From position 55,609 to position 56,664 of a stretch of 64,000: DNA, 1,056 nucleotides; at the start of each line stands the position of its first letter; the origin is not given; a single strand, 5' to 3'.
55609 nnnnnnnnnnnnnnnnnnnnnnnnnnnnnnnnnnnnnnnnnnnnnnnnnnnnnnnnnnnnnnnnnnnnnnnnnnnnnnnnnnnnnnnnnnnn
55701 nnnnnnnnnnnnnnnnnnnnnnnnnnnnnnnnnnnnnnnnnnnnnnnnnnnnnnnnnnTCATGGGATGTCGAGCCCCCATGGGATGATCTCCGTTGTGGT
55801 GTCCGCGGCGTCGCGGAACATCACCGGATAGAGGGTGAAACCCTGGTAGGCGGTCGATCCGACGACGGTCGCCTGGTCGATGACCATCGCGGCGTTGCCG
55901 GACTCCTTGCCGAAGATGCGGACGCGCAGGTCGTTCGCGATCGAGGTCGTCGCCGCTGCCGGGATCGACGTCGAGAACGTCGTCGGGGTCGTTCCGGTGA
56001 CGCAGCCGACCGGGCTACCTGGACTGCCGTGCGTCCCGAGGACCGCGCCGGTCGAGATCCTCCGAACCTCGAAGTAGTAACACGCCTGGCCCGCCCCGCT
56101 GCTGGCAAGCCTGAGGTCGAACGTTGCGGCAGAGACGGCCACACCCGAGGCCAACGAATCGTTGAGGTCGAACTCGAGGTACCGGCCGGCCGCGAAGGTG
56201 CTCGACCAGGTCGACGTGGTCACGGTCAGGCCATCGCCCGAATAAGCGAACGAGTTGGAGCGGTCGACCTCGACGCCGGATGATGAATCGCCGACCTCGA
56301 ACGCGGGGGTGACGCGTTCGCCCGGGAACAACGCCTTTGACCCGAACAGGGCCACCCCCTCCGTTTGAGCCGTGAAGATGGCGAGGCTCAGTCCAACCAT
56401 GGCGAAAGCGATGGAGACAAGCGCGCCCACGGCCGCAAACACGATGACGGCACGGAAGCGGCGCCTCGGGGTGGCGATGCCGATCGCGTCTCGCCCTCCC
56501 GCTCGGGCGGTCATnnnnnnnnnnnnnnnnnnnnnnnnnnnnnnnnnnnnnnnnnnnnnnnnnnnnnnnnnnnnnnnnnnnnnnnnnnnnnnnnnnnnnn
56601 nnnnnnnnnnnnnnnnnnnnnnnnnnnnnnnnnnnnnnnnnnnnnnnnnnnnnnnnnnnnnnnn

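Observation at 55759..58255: sipW operon with three different putative SipW-cognate exported proteins and 4-bp translational-coupling overlaps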

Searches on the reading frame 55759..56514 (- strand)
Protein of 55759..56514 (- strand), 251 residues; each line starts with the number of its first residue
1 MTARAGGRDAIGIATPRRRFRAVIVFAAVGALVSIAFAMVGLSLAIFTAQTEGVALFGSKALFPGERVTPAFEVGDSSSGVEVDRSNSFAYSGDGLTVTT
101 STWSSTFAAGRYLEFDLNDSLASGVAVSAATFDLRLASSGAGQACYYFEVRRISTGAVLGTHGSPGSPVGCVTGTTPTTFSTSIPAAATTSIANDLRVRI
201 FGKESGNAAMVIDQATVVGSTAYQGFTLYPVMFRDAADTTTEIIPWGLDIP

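Call 5: search_protein_families(library=ncbifam, proteins=[window:55759-56514:-], max_evalue=1)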
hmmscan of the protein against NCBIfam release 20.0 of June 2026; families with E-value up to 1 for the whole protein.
window:55759-56514:- (251 aa): 0 families

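Call 6: search_protein_families(library=pfam, proteins=[window:55759-56514:-], max_evalue=1)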
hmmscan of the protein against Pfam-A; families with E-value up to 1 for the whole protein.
window:55759-56514:- (251 aa): 2 families
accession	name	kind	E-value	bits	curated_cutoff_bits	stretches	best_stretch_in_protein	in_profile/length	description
PF13244.11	MbhD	-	0.004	17.7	27.2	1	10-40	7-37/67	MBH, subunit D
PF23926.2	LtfC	-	0.27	12.3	27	0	173-206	52-84/100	LtfC-like, beta-sandwich domain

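Call 9: find_encoding_contigs(protein=window:55759-56514:-, flank=10000, max_places=6)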
Protein window:55759-56514:- (251 aa): no gene with exactly this product is on record in the collection.

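Call 10: find_homologous_proteins(query=window:55759-56514:-)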
Query window:55759-56514:- (251 aa): 259 proteins with E <= 0.001 among 8000 candidates; the best 120 are listed.
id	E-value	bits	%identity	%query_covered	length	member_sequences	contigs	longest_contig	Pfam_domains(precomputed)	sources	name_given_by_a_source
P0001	3.3e-153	526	100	100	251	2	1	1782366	-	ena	-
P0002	1.2e-114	400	76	100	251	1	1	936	-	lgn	-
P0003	9.6e-114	397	76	100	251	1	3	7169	-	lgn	-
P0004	1.1e-113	396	76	100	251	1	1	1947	-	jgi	jgi:hypothetical protein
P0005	5.9e-113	394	76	100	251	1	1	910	-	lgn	-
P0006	1.8e-112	392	75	100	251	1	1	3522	-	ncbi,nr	ncbi:MAG: hypothetical protein M3R57_10250 [Chloroflexota bacterium]|nr:hypothetical protein [Chloro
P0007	5.5e-112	391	74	100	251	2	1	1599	-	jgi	jgi:hypothetical protein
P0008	6.7e-112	391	75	100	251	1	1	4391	-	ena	-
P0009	1.1e-111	390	75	100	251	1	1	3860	-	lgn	-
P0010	2.9e-111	388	73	100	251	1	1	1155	-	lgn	-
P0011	3.6e-111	388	75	100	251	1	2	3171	-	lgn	-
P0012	6.8e-110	384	74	100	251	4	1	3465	-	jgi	jgi:hypothetical protein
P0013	6.9e-110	384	72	100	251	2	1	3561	-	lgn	-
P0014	8.3e-110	384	73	100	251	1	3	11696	-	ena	-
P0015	8.3e-110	384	74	100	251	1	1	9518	-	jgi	jgi:hypothetical protein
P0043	2.1e-105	369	71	100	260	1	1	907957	-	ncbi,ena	-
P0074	2.9e-101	356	68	100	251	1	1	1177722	-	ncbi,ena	-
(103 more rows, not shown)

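Call 11: find_encoding_contigs(protein=P0043, flank=10000, max_places=2)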
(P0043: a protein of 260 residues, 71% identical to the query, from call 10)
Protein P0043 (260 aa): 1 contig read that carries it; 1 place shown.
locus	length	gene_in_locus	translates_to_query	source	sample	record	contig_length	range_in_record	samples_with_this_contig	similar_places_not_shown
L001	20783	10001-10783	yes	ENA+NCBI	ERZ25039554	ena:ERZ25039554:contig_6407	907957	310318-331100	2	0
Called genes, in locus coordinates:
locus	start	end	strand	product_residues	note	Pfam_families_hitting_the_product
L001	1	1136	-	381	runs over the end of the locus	PF12679:ABC2_membrane_2, PF12698:ABC2_membrane_3, PF01061:ABC2_membrane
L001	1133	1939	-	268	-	PF00005:ABC_tran, PF13304:AAA_21 (weak)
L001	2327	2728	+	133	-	PF00582:Usp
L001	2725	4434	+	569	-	PF00390:malic, PF03949:Malic_M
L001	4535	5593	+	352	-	PF01068:DNA_ligase_A_M, PF04679:DNA_ligase_A_C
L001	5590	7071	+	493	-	PF00144:Beta-lactamase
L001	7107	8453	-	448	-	PF00202:Aminotran_3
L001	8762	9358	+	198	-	PF12389:Peptidase_M73 (weak)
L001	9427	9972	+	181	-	-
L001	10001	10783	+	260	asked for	-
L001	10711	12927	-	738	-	-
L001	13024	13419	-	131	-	-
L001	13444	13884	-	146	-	-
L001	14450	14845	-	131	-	-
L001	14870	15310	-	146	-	-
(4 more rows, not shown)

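Call 12: find_encoding_contigs(protein=P0074, flank=10000, max_places=2)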
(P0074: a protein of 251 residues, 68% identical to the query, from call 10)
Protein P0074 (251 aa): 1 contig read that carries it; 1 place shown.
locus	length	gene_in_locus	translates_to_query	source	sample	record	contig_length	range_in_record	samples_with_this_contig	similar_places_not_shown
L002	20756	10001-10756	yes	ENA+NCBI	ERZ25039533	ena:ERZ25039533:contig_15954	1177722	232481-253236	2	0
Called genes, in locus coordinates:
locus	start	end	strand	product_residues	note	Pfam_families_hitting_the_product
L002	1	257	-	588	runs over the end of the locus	PF00656:Peptidase_C14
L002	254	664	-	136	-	-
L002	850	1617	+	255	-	PF02557:VanY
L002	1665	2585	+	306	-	PF00296:Bac_luciferase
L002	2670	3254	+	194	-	-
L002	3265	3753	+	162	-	PF13404:HTH_AsnC-type, PF13412:HTH_24, PF22451:NirdL-like_HTH (weak), PF22482:AsnC_trans_reg_3, PF01037:AsnC_trans_reg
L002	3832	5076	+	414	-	PF00990:GGDEF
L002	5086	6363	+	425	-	PF01053:Cys_Met_Meta_PP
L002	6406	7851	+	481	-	PF05140:ResB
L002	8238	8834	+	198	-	PF12389:Peptidase_M73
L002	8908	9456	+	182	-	PF10502:Peptidase_S26 (faint)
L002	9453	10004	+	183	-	-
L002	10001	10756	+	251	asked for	-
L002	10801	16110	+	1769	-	PF00082:Peptidase_S8, PF13385:Laminin_G_3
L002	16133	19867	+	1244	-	PF17803:Cadherin_4, PF17892:Cadherin_5, PF17963:Big_9, PF17803:Cadherin_4 (weak)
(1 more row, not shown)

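Call 13: find_encoding_contigs(protein=P0001, flank=10000, max_places=2)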
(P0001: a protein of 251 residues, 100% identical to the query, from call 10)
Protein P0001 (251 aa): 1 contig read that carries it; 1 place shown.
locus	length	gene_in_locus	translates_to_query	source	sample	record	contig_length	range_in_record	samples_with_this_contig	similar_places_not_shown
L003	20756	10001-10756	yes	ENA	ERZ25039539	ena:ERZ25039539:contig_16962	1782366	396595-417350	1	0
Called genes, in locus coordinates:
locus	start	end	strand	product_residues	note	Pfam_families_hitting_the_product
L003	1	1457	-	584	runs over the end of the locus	PF00069:Pkinase, PF07714:PK_Tyr_Ser-Thr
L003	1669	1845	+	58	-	-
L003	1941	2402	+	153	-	-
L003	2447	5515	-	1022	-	PF13191:AAA_16, PF00196:GerE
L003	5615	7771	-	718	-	PF00933:Glyco_hydro_3, PF01915:Glyco_hydro_3_C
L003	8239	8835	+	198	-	PF12389:Peptidase_M73 (weak)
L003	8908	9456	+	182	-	-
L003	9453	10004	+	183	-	-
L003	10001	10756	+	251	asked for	-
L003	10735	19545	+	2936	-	-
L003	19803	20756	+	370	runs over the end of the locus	PF06224:AlkZ-like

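Call 23: find_related_loci(query=A1, collection=genome_contigs, flank=10000)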
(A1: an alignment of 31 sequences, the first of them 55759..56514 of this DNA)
Query A1 (251 aa) in genome_contigs; peptide patterns used: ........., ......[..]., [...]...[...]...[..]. (x = any residue, [..] = any of these).
65 stretches matched a pattern; 11 encode a relative of the query (tblastn E <= 1e-3); 11 distinct loci.
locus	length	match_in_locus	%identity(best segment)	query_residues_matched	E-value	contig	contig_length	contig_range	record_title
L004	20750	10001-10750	71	1-251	1e-114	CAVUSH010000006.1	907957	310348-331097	MAG: uncultured Chloroflexia bacterium isolate MFD05942.bin.2.270 genome assembly, contig: contig_6407, whole genome sho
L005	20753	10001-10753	68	1-251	6e-109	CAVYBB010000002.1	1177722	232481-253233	MAG: uncultured Chloroflexia bacterium isolate MFD04944.bin.2.224 genome assembly, contig: contig_15954, whole genome sh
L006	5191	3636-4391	68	1-250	2e-102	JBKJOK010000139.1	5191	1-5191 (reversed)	MAG: Candidatus Limnocylindrales bacterium isolate ant_bin.41 S1Ck117_4591173_flag_0_multi_40.9212_len_5191, whole genom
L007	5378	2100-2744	74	37-251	1e-101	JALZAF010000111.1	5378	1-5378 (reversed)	MAG: Chloroflexota bacterium isolate KAP bin84 SD1490-92_k127_1864442, whole genome shotgun sequence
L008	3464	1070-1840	68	3-248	2e-102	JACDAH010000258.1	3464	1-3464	MAG: Chloroflexota bacterium isolate MGR_bin251 SD2897-2912_k127_4855263, whole genome shotgun sequence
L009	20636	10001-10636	70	40-251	2e-89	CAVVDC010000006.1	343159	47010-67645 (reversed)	MAG: uncultured Chloroflexia bacterium isolate MFD02242.bin.2.318 genome assembly, contig: contig_3422, whole genome sho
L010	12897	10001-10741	46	10-251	3e-58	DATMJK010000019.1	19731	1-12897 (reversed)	MAG TPA_asm: Candidatus Limnocylindrales bacterium isolate SMAG_U13566 k141_22829, whole genome shotgun sequence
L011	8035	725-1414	49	27-251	3e-56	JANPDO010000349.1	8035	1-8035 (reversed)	MAG: Chloroflexota bacterium isolate VAR_78_metabat_359 VAR_78_k141_2461767, whole genome shotgun sequence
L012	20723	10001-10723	46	13-247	3e-52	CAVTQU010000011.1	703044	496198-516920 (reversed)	MAG: uncultured Chloroflexia bacterium isolate MFD00392.bin.2.302 genome assembly, contig: contig_7707, whole genome sho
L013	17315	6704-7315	50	45-247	3e-52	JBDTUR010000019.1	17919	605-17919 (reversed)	MAG: Chloroflexota bacterium isolate cluster3_bin.49 NODE_11517_length_17919_cov_12.773679, whole genome shotgun sequenc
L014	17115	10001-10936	40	57-247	8e-38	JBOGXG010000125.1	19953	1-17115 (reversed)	MAG: Actinomycetota bacterium isolate M3-S_concoct.bin.353_sub k127_3280459, whole genome shotgun sequence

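Call 29: predict_structure(alignment_id=A1)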
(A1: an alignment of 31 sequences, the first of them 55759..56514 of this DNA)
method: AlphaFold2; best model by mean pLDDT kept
length: 251 residues; sequences in the alignment: 31
mean_pLDDT: 61.2   pTM: 0.54
mean pLDDT of the five models: 61.2, 60.6, 58.7, 56.8, 56.5
residues with pLDDT >= 90: 9; 70-90: 106; 50-70: 48; < 50: 88
segments of 3 or more residues with pLDDT < 50: 1-15, 50-110, 242-251
pLDDT, mean of each block of 10 residues (from residue 1): 36 55 83 86 66 34 26 33 30 32 35 65 69 78 86 86 88 83 80 79 75 71 66 57 37 30
secondary structure, 60 per line:
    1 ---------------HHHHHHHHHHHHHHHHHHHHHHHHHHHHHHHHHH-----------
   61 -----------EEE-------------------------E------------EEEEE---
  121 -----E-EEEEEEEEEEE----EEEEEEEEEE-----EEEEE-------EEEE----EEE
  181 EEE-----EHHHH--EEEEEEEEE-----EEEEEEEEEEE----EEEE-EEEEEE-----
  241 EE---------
elements in order: H16-49 E72-74 E113-117 E128-138 E143-152 E158-162 E170-173 E178-183 H190-193 E196-204 E210-220 E225-228 E230-235

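Call 49: search_protein_representatives(alignment_id=A1)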
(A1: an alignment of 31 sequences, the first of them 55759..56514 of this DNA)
Query: 31 sequences, 251 profile positions. Proteins with E-value up to 0.001 (for the whole library): 299; up to 1e-10: 240; up to 1e-30: 144. The best 150 are listed.
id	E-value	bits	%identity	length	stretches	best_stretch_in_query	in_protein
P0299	8.8e-114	395.3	-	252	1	11-251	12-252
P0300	5.3e-83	294.4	-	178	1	75-251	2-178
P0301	9.1e-83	293.7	-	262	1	12-251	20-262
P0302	9.6e-79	280.5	-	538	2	25-248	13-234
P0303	2.6e-77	275.8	-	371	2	30-249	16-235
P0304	3.6e-77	275.3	-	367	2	21-249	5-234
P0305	3.7e-77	275.3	-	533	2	22-247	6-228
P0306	4.5e-76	271.8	-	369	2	28-247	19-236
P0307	3.8e-74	265.4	-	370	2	18-249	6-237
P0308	6.8e-74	264.6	-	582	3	19-247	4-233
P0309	5.4e-72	258.4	-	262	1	20-251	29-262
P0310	1.1e-71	257.4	-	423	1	13-251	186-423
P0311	2.8e-71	256.0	-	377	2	27-249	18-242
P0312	3.8e-70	252.3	-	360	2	35-249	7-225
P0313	8.9e-70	251.1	-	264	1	13-251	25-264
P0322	4.2e-66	239.1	-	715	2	41-249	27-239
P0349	6.9e-57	208.9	-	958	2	76-249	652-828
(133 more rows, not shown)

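Call 52: search_protein_families(library=pfam, proteins=[L014:4704-6032:+, L014:6342-8177:+, L014:8189-9754:+, L014:9872-10999:+, L014:11014-12207:+, L014:12009-13238:+, L014:13235-14338:+, L014:14351-15127:+, L014:15529-17052:+, L014:3216-4628:-], max_evalue=0.01)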
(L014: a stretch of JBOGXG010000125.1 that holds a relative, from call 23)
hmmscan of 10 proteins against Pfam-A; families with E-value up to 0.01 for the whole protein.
L014:4704-6032:+ (442 aa): 4 families
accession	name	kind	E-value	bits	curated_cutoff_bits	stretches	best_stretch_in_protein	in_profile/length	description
PF02878.22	PGM_PMM_I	-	6.2e-41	139.7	22.5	1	3-129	2-131/138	Phosphoglucomutase/phosphomannomutase, alpha/beta/alpha domain I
PF02880.22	PGM_PMM_III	-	1.9e-37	128.3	20.7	1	253-361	1-111/115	Phosphoglucomutase/phosphomannomutase, alpha/beta/alpha domain III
PF02879.22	PGM_PMM_II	-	5.2e-18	65.9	29.3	1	154-249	2-103/103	Phosphoglucomutase/phosphomannomutase, alpha/beta/alpha domain II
PF00408.26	PGM_PMM_IV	-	2.3e-14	53.6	23.1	1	369-434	1-66/68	Phosphoglucomutase/phosphomannomutase, C-terminal domain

L014:6342-8177:+ (611 aa): 3 families
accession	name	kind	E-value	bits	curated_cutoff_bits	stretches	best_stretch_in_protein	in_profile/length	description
PF01380.27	SIS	-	4.9e-53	178.9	25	2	295-419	5-130/131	SIS domain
PF13522.11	GATase_6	-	6.7e-19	68.6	27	1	64-194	9-129/130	Glutamine amidotransferase domain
PF13537.11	GATase_7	-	1.3e-13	51.4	25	1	81-200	9-122/123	Glutamine amidotransferase domain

L014:8189-9754:+ (521 aa): 3 families
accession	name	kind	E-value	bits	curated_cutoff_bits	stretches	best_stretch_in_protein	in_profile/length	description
PF01256.23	Carb_kinase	-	4.4e-46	157.8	27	1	255-508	1-240/242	NAD(P)H-hydrate dehydratase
PF03853.21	YjeF_N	-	5.2e-38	131.1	24.9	1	25-187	2-169/169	YjeF-related protein N-terminus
PF08543.17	Phos_pyr_kin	-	0.00026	20.9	27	1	380-479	119-224/246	Phosphomethylpyrimidine kinase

L014:9872-10999:+ (375 aa): 0 families

L014:11014-12207:+ (397 aa): 2 families
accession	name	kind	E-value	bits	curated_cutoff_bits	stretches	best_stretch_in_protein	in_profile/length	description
PF01168.26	Ala_racemase_N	-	2.8e-65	220.6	24.1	1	33-250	1-218/220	Alanine racemase, N-terminal domain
PF00842.27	Ala_racemase_C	-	2.1e-46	157.1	25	1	265-391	1-127/127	Alanine racemase, C-terminal domain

L014:12009-13238:+ (409 aa): 12 families
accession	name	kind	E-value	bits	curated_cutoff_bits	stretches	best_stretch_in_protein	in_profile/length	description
PF00561.26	Abhydrolase_1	-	1.7e-27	97.1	25.8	1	139-384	4-243/245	alpha/beta hydrolase fold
PF12697.13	Abhydrolase_6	-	1.8e-23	84.8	26.3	1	139-390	2-215/217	Alpha/beta hydrolase family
PF12146.15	Hydrolase_4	-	1.4e-17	64.3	27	2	162-245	33-116/239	Serine aminopeptidase, S33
PF12695.13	Abhydrolase_5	-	8.8e-06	26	27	1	191-238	47-89/164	Alpha/beta hydrolase family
PF00975.26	Thioesterase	-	2.7e-05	24.9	26.4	1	151-241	19-105/226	Thioesterase domain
PF06821.19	Ser_hydrolase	-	0.00021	21.7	22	0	200-240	54-92/172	Serine hydrolase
PF07819.20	PGAP1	-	0.0012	19.1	24.3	1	198-244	88-133/233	PGAP1-like alpha/beta domain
PF10230.15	LIDHydrolase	-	0.002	18.4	27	1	195-239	78-119/262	Lipid-droplet associated hydrolase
PF08386.16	Abhydrolase_4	-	0.0032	18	21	1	340-398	34-92/103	TAP-like protein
PF03096.20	Ndr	-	0.0051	16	23.3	0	177-240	75-134/283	Ndr family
PF00326.27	Peptidase_S9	-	0.0055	16.6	22.6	0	324-402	132-211/213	Prolyl oligopeptidase family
PF20408.4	Abhydrolase_11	-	0.0065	16.7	27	0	181-236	54-105/193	Alpha/beta hydrolase domain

L014:13235-14338:+ (367 aa): 1 family
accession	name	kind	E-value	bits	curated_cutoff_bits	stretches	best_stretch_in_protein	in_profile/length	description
PF02073.20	Peptidase_M29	-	4e-82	276.6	27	1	3-348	2-386/406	Thermophilic metalloprotease (M29)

L014:14351-15127:+ (258 aa): 1 family
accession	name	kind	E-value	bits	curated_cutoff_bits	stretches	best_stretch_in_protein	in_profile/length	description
PF03167.25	UDG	-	2.3e-35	122.1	24.3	1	46-178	4-125/141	Uracil DNA glycosylase superfamily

L014:15529-17052:+ (507 aa): 5 families
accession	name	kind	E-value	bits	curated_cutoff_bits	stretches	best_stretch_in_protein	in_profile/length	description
PF00583.31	Acetyltransf_1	-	3.3e-19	69.7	20.7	1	350-458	3-116/116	Acetyltransferase (GNAT) family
PF13508.13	Acetyltransf_7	-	7.8e-14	52.3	27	1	378-459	3-83/84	Acetyltransferase (GNAT) domain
PF13673.13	Acetyltransf_10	-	7.9e-12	45.7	23.6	1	370-462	23-111/128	Acetyltransferase (GNAT) domain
PF13480.13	Acetyltransf_6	-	1.7e-06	28.7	22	1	340-440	35-134/143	Acetyltransferase (GNAT) domain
PF08445.16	FR47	-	1.8e-05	25.1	22.1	1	402-461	22-80/86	FR47-like protein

L014:3216-4628:- (470 aa): 5 families
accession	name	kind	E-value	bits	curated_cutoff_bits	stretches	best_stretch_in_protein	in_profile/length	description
PF21269.3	TreT_GT1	-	4.6e-46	156.5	27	1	46-196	1-143/144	Trehalose synthase, N-terminal domain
PF00534.26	Glycos_transf_1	-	3.6e-14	53.1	26.4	1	361-447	86-171/172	Glycosyl transferases group 1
PF13692.12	Glyco_trans_1_4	-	2.9e-11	44.3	27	1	361-434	70-142/142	Glycosyl transferases group 1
PF20706.3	GT4-conflict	-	5.4e-05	22.8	26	1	355-409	269-323/385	Family 4 Glycosyltransferase in conflict systems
PF13439.12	Glyco_transf_4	-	0.0079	16.7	28.5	0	54-213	2-167/170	Glycosyltransferase Family 4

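Call 54: search_protein_families(library=ncbifam, proteins=[P0303, P0302, P0308, P0322, P0349, P0310, L014:9872-10999:+, window:55759-56514:-], max_evalue=10)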
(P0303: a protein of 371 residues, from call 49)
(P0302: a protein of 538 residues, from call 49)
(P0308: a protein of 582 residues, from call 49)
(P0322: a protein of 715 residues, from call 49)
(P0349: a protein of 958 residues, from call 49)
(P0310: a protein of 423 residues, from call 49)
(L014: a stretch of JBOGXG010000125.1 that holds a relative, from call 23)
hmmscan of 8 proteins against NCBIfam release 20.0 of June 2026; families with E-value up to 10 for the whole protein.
P0303 (371 aa): 0 families

P0302 (538 aa): 2 families
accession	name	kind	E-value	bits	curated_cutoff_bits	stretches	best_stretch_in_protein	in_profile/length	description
NF033679.1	DNRLRE_dom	domain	1.5e-27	96.6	34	1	385-533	1-161/164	DNRLRE domain-containing protein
TIGR02811.1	formate_TAT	hypoth_equivalog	7.6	6.9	48.45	1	8-35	11-38/66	formate dehydrogenase region TAT target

P0308 (582 aa): 0 families

P0322 (715 aa): 2 families
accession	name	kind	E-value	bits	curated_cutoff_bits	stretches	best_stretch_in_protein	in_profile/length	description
NF033679.1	DNRLRE_dom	domain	4.7e-54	182.9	34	3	389-540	1-164/164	DNRLRE domain-containing protein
TIGR02133.1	RPI_actino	equivalog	0.14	12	168.2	1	34-85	64-114/148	ribose-5-phosphate isomerase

P0349 (958 aa): 4 families
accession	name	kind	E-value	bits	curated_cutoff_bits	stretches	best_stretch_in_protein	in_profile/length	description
TIGR03804.1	para_beta_helix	repeat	2.2e-11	43.2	19.45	2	275-317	1-42/44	parallel beta-helix repeat protein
NF038177.1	epimerase_AlgG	equivalog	2e-08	33.3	700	1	280-421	280-416/519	mannuronan 5-epimerase AlgG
NF041518.1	choice_anch_Q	domain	0.0094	16.2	25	1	491-544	17-57/58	choice-of-anchor Q domain-containing protein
NF047854.1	LIC10774_subfam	equivalog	0.017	14.1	380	1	52-90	69-107/358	LIC10774/LIC10365 family surface protein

P0310 (423 aa): 4 families
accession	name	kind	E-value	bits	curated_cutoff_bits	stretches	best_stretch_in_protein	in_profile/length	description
TIGR02228.1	sigpep_I_arch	equivalog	1.5e-18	67.1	51.85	1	47-149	23-130/158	signal peptidase I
NF046067.1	SigPepSipWBacil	equivalog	3e-16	59.5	190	1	49-172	33-163/189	signal peptidase I SipW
TIGR02227.1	sigpep_I_bact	equivalog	8.1e-06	25.8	47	1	40-111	6-80/162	signal peptidase I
TIGR02754.1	sod_Ni_protease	equivalog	0.031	14.8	63.25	1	62-127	6-74/90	nickel-type superoxide dismutase maturation protease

L014:9872-10999:+ (375 aa): 1 family
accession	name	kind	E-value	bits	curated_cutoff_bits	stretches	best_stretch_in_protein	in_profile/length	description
TIGR04088.1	cognate_SipW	domain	0.016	15.3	19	1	17-47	3-32/34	SipW-dependent-type signal peptide-containing protein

window:55759-56514:- (251 aa): 0 families
